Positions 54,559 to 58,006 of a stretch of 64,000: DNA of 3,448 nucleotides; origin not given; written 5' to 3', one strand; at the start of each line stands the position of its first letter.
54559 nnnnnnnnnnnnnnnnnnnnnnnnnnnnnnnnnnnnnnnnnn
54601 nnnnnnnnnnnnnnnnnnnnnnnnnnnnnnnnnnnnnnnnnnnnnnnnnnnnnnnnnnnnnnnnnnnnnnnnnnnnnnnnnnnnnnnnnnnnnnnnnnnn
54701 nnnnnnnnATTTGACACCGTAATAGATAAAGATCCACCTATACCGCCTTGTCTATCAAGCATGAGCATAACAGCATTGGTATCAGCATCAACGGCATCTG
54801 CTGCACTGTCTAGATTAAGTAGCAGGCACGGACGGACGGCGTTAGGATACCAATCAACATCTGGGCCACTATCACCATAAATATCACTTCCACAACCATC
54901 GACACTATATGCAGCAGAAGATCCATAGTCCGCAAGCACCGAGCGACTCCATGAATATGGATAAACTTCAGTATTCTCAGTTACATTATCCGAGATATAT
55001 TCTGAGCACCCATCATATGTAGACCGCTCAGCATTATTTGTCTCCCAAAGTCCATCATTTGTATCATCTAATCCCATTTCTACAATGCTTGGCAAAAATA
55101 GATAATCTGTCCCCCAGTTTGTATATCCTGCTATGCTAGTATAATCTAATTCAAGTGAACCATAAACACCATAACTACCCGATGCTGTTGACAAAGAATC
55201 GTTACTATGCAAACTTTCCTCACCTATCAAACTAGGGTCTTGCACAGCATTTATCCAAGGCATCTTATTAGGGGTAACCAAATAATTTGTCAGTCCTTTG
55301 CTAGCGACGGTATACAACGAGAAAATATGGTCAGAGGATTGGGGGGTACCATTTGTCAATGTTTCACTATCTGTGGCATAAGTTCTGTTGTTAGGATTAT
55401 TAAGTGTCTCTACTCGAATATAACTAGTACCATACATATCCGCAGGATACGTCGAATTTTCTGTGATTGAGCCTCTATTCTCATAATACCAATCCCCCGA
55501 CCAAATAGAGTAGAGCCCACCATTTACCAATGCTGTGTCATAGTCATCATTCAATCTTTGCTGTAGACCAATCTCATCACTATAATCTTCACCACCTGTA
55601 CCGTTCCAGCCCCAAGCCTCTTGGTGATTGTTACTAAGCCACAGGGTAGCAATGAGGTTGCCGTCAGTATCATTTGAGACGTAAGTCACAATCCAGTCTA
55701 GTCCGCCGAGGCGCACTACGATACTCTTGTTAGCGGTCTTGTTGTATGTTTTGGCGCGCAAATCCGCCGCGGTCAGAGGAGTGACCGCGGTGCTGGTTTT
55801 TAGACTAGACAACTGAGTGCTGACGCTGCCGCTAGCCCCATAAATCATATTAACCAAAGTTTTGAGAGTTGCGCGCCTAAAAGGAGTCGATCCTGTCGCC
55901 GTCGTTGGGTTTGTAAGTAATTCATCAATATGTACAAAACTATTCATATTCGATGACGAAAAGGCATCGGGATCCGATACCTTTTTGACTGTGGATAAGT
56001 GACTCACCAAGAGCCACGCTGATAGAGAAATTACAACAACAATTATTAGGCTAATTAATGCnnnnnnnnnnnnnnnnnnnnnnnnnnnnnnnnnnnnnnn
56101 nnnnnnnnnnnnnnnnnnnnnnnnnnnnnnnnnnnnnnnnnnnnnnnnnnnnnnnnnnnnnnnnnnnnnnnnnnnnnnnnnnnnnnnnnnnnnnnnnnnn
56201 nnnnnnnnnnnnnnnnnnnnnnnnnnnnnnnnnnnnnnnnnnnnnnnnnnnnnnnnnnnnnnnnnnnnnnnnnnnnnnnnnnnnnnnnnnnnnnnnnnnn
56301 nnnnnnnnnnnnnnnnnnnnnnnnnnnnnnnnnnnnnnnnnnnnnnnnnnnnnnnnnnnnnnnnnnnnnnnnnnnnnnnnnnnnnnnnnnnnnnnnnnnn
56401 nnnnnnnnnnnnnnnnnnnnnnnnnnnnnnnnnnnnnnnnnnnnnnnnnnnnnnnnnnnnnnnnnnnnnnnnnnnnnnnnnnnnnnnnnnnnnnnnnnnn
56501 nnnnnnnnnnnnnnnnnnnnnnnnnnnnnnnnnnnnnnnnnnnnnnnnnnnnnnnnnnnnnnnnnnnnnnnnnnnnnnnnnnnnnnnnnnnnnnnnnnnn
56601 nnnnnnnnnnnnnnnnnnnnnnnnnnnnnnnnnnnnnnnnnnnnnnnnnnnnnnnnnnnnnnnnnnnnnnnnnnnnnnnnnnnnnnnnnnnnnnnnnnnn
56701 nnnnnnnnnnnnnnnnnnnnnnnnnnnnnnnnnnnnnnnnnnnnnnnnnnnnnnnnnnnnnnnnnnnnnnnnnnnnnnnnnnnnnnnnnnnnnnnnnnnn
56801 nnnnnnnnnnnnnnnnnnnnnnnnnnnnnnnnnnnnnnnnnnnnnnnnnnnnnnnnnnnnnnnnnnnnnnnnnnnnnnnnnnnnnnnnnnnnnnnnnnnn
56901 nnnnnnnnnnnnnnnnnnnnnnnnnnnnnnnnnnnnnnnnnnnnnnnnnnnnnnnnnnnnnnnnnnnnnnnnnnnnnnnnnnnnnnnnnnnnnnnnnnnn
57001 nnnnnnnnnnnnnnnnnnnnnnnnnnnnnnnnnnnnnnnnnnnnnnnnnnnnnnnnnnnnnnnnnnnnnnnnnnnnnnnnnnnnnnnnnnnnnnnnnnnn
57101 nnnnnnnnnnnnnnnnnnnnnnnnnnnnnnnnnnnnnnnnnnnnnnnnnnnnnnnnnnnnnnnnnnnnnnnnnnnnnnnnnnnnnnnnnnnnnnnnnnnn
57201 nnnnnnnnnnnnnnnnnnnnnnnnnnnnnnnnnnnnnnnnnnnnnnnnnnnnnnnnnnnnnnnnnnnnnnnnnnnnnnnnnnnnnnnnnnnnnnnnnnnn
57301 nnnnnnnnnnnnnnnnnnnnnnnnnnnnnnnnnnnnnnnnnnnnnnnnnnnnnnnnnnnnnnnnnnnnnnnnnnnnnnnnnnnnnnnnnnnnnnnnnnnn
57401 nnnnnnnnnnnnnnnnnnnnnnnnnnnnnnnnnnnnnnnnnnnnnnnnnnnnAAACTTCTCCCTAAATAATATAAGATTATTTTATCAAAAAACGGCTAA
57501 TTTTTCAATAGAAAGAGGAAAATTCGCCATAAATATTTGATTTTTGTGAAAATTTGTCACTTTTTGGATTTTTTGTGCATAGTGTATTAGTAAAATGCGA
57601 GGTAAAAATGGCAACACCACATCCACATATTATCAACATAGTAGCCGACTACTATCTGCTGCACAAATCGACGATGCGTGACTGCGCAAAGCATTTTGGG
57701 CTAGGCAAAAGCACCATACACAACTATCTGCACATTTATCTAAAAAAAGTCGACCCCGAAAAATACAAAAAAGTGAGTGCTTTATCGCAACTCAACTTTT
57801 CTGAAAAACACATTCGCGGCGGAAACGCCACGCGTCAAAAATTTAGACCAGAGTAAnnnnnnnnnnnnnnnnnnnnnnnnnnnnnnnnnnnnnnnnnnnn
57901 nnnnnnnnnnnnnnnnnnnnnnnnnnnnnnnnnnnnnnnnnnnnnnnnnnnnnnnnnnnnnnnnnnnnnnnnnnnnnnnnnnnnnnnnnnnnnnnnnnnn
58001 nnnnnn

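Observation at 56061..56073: G13 tract separates the start codon from the membrane anchor of the largest adhesin: candidate slipped-strand phase-variation switch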

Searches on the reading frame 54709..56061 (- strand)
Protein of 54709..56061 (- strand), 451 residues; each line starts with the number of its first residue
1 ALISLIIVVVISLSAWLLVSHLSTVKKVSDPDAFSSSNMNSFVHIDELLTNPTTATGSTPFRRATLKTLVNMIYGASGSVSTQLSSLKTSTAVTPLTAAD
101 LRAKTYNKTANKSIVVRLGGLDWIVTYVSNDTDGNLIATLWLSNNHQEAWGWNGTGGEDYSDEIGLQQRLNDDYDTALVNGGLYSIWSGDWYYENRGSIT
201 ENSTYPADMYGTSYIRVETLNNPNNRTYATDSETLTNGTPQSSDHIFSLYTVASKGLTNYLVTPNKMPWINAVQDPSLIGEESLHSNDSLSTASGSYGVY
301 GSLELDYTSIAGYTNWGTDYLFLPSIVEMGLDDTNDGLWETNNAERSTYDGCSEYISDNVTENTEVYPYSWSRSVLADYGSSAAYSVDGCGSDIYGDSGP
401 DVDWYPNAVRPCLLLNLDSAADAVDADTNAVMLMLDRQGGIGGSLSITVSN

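Call 19: find_related_loci(query=A1, collection=genome_contigs, flank=3000)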
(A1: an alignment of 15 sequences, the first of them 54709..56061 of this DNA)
Query A1 (451 aa) in genome_contigs; peptide patterns used: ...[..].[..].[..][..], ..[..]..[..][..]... (x = any residue, [..] = any of these).
135 stretches matched a pattern; 108 encode a relative of the query (tblastn E <= 1e-3); the best 80 are kept; 78 distinct loci.
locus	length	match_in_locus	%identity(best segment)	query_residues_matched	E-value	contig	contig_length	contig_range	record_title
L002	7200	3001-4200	48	2-420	1e-105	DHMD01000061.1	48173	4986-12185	MAG TPA_asm: Christensenella sp. UBA4651 UBA4651_contig_9252, whole genome shotgun sequence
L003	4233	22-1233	46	17-417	7e-101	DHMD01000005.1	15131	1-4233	MAG TPA_asm: Christensenella sp. UBA4651 UBA4651_contig_29414, whole genome shotgun sequence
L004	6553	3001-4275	44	6-448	2e-96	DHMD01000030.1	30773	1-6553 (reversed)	MAG TPA_asm: Christensenella sp. UBA4651 UBA4651_contig_14911, whole genome shotgun sequence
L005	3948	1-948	43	116-449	3e-67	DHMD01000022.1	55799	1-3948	MAG TPA_asm: Christensenella sp. UBA4651 UBA4651_contig_2824, whole genome shotgun sequence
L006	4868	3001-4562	46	2-421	6e-66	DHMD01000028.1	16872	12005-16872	MAG TPA_asm: Christensenella sp. UBA4651 UBA4651_contig_26521, whole genome shotgun sequence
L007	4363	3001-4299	45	94-422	3e-61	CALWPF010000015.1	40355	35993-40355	MAG: uncultured Clostridia bacterium isolate BRZ_AN__bin7 genome assembly, contig: BRZ_AN__NODE_1476_length_40355_cov_5.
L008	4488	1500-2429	41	41-350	7e-61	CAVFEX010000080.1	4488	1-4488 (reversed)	bacterium isolate G02621-L1_cleanbin_000024 genome assembly, contig: Spades_G02621-L1_contig_4455, whole genome shotgun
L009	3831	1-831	47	137-422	5e-57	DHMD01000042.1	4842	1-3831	MAG TPA_asm: Christensenella sp. UBA4651 UBA4651_contig_13845, whole genome shotgun sequence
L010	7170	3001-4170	39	6-421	4e-57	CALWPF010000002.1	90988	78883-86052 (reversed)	MAG: uncultured Clostridia bacterium isolate BRZ_AN__bin7 genome assembly, contig: BRZ_AN__NODE_368_length_90988_cov_5.2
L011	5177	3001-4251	36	2-433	1e-56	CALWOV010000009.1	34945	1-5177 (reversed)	MAG: uncultured Clostridia bacterium isolate BRZ_BR__bin130 genome assembly, contig: BRZ_BR__NODE_2471_length_34945_cov_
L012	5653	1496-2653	38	2-417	4e-56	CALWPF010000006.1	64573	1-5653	MAG: uncultured Clostridia bacterium isolate BRZ_AN__bin7 genome assembly, contig: BRZ_AN__NODE_669_length_64573_cov_5.3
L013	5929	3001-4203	36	2-421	5e-53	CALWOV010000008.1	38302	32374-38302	MAG: uncultured Clostridia bacterium isolate BRZ_BR__bin130 genome assembly, contig: BRZ_BR__NODE_2144_length_38302_cov_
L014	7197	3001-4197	33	3-424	1e-52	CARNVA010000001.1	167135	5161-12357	MAG TPA_asm: uncultured Eubacteriales bacterium isolate MGBC144555 genome assembly, contig: MGBC144555.1, whole genome s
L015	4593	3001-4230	34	6-443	6e-51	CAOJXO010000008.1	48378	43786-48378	MAG TPA_asm: uncultured Firmicutes bacterium isolate SRR15604611_bin.41_metawrap_v1.3_MAG genome assembly, contig: NODE.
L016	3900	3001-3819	41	96-373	3e-50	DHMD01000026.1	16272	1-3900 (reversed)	MAG TPA_asm: Christensenella sp. UBA4651 UBA4651_contig_9526, whole genome shotgun sequence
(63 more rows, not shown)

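Call 43: predict_structure(alignment_id=A1)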
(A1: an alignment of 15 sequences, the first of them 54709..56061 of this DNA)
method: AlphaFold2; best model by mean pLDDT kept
length: 451 residues; sequences in the alignment: 15
mean_pLDDT: 69.8   pTM: 0.77
mean pLDDT of the five models: 69.8, 68.9, 64.1, 63.2, 63.1
residues with pLDDT >= 90: 116; 70-90: 134; 50-70: 77; < 50: 124
segments of 3 or more residues with pLDDT < 50: 22-37, 154-166, 188-201, 293-301, 350-368, 377-403, 427-437, 444-451
pLDDT, mean of each block of 10 residues (from residue 1): 82 73 36 46 89 86 95 96 95 93 93 90 94 97 67 44 46 56 58 44 65 84 85 81 86 93 92 67 63 49 63 87 84 73 69 37 39 60 35 37 56 96 67 47 46 38
secondary structure, 60 per line:
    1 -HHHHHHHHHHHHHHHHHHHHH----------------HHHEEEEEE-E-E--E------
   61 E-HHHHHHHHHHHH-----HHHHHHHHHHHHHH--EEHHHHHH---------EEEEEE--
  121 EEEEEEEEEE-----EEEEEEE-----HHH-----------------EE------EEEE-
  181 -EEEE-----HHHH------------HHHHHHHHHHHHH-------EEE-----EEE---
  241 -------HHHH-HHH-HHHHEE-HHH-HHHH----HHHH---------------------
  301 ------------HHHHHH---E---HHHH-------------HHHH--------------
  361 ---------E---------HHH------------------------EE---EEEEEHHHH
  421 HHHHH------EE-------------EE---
elements in order: H2-22 E42-47 H63-74 H80-93 H98-103 E113-118 E121-130 E136-142 E176-179 E182-185 H191-194 H207-219 E227-229 E235-237 H248-251 H257-260 H268-271 H276-279 H313-318 H326-329 H343-346 E412-416 H417-425
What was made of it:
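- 56002..56061 (-): Signal-anchor / TM helix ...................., the only strongly hydrophobic segment of the protein. It is translated only when the tract has 9, 12 or 15 G. Call 43: AF2 predicts a helix at residues 2-22 of the post-tract sequence.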

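Call 47: fold_search(model_id=the predicted structure, library=pdb)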
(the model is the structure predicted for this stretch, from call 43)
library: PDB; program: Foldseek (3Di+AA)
matches with E <= 10: 80; with E <= 0.001: 0
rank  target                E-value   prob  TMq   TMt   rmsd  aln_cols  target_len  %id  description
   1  2vvz_A                1.2e+00  0.02  0.06  0.06  11.6        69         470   12  Structure of the catalytic domain of Streptococcus pneumoniae sialidase NanA (released 2008-06-24)
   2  9bhj                  1.3e+00  0.01  0.08  0.11  18.7       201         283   13  MerTK in complex with small molecule 6-{1-[([1,1'-biphenyl]-4-yl)carbamoyl]azetidin-3-yl}-3-[(1-methyl-1H-pyrazol-4-yl)a (released 2024-10-09)
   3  5up3_B                1.7e+00  0.01  0.09  0.13  15.5       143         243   15  Structure-Based Design of ASK1 Inhibitors as Potential First-in-Class Agents for Heart Failure (released 2017-06-07)
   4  2clq_B                1.7e+00  0.01  0.08  0.12  15.6       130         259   15  Structure of mitogen-activated protein kinase kinase kinase 5 (released 2006-05-09)
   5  9xdc_B                1.8e+00  0.01  0.07  0.08  15.0       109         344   16  TamAB hybrid barrel state (released 2026-01-28)
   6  7ml7_A                2.3e+00  0.02  0.07  0.03  15.4       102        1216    9  Structural basis for CSPG4 as a receptor for TcdB and a therapeutic target in Clostridioides difficile infection (released 2021-06-09)
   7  7nac_A                2.3e+00  0.01  0.09  0.12  16.8       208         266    8  State E2 nucleolar 60S ribosomal biogenesis intermediate - Composite model (released 2022-11-09)
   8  6jkk                  3.2e+00  0.01  0.07  0.08  14.7       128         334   13  Crystal structure of BubR1 kinase domain (released 2019-06-26)
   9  7nyw_A                3.2e+00  0.01  0.08  0.06  15.6       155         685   12  Cryo-EM structure of the MukBEF-MatP-DNA head module (released 2021-07-07)
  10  1qhl                  3.6e+00  0.01  0.07  0.13  14.7       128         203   13  CRYSTAL STRUCTURE OF THE N-TERMINAL DOMAIN OF MUKB AT 2.2A RESOLUTION (released 1999-11-10)
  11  6xih_A                3.6e+00  0.01  0.09  0.13  15.7       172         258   16  Structure-guided optimization of a novel class of ASK1 inhibitors with increased sp3 character and an exquisite select (released 2020-08-12)
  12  9q9k_A                3.6e+00  0.01  0.08  0.07  16.2       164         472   12  Cryo-EM structure of human Mre11-Rad50 (MR) complex bound to DNA and telomeric factor TRF2 fragment (438-542) (released 2025-10-01)
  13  7lwc_A                3.8e+00  0.01  0.05  0.12  17.8        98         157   12  Goat beta-lactoglobulin mutant Q59A (released 2021-04-21)
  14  1r7l_A                4.0e+00  0.01  0.06  0.15  11.6        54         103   20  2.0 A Crystal Structure of a Phage Protein from Bacillus cereus ATCC 14579 (released 2004-07-06)
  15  5o3p_B                4.3e+00  0.01  0.03  0.11  15.3        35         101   26  Carbon regulatory PII-like protein SbtB from Synechocystis sp. 6803 in Apo state, trigonal crystal form (released 2018-05-16)
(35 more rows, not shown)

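Call 55: search_protein_families(library=pfam, proteins=[window:54709-56061:-], max_evalue=1)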
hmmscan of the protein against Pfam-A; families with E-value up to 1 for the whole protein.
window:54709-56061:- (451 aa): 0 families

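Call 62: search_protein_families(library=pfam, alignment_id=A1, max_evalue=0.01)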
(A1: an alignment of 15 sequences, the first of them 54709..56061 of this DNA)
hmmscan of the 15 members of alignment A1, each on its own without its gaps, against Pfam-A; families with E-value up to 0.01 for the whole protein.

A. member 1, window:54709-56061:- (451 aa): 0 families

B. families by the number of members that match (of 15 scanned): 3 families
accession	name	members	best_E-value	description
PF09479.16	Flg_new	9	3.5e-12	Listeria-Bacteroides repeat domain (List_Bact_rpt)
PF18998.6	Flg_new_2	4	3.3e-15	Divergent InlB B-repeat domain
PF19789.6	DUF6273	2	2.2e-06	Domain of unknown function (DUF6273)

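Call 64: fold_search(model_id=the predicted structure, library=viral)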
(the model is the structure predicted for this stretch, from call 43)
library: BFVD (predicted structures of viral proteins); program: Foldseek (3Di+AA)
matches with E <= 10: 173; with E <= 0.001: 0
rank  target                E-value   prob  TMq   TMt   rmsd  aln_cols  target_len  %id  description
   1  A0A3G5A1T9            4.0e-01  0.04  0.10  0.07  13.8       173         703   12  Uncharacterized protein [Harvfovirus sp.]
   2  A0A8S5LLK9            4.0e-01  0.02  0.04  0.03  18.0       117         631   14  Uncharacterized protein [Siphoviridae sp. ctKcB20]
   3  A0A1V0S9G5            4.8e-01  0.03  0.08  0.12  15.6       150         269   17  Uncharacterized protein [Catovirus CTV1]
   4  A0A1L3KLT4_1          5.8e-01  0.04  0.09  0.04  16.0       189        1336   10  (no name in the UniProt tables at hand)
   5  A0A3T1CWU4            8.5e-01  0.01  0.07  0.08  16.1       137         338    9  Ser/Thr protein kinase [Acanthamoeba castellanii medusavirus J1]
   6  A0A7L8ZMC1            9.6e-01  0.01  0.05  0.06  14.6       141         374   11  Putative DNA condensation protein [Erwinia phage pEa_SNUABM_12]
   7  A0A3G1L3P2            1.1e+00  0.01  0.05  0.10  18.8       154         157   12  Putative endosialidase [Synechococcus phage S-CBWM1]
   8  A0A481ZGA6            1.4e+00  0.02  0.06  0.09  14.2       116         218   14  Mbt repeat protein [Pithovirus LCPAC404]
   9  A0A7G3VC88            1.6e+00  0.03  0.06  0.05  16.9       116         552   14  Uncharacterized protein [Arthrobacter phage Bumble]
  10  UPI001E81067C         1.6e+00  0.02  0.06  0.03  15.2       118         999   13  (no name look-up for this kind of identifier)
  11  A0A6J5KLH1            1.7e+00  0.03  0.06  0.06  11.9        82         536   13  Uncharacterized protein [uncultured Caudovirales phage]
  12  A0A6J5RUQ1            1.8e+00  0.03  0.05  0.17  12.9        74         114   16  Carbon storage regulator [uncultured Caudovirales phage]
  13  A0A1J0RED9            1.8e+00  0.01  0.08  0.06  14.5       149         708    9  (no name in the UniProt tables at hand)
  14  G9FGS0                1.9e+00  0.02  0.07  0.13  15.5        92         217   15  Glycoprotein 3 [Wobbly possum disease virus]
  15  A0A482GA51            2.2e+00  0.01  0.06  0.04  15.3       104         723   12  Tail spike TSP1/Gp66 N-terminal domain-containing protein [Escherichia phage EdH4]
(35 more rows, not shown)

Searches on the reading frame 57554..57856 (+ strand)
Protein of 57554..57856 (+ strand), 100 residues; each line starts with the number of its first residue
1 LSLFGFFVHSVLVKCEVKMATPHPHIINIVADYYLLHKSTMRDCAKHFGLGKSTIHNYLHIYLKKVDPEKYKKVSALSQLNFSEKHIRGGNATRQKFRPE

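Call 55: search_protein_families(library=pfam, proteins=[window:57554-57856:+], max_evalue=1)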
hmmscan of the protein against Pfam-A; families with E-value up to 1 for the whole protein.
window:57554-57856:+ (100 aa): 6 families
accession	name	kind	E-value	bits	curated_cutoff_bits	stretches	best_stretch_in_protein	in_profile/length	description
PF12116.14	SpoIIID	-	5.8e-18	65.2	27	1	30-98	11-79/82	Stage III sporulation protein D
PF13613.12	HTH_Tnp_4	-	0.016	15.2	27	1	34-61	15-42/53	Helix-turn-helix of DDE superfamily endonuclease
PF18024.7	HTH_50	-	0.023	14.8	27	1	30-62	16-47/50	Helix-turn-helix domain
PF13542.12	HTH_Tnp_ISL3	-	0.034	14.1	27.4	1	35-61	23-49/51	Helix-turn-helix domain of transposase family ISL3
PF09339.16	HTH_IclR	-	0.14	12.4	22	1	40-60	20-40/52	IclR helix-turn-helix domain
PF04967.18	HTH_10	-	0.16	12.3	23.1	1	38-66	23-51/53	HTH DNA binding domain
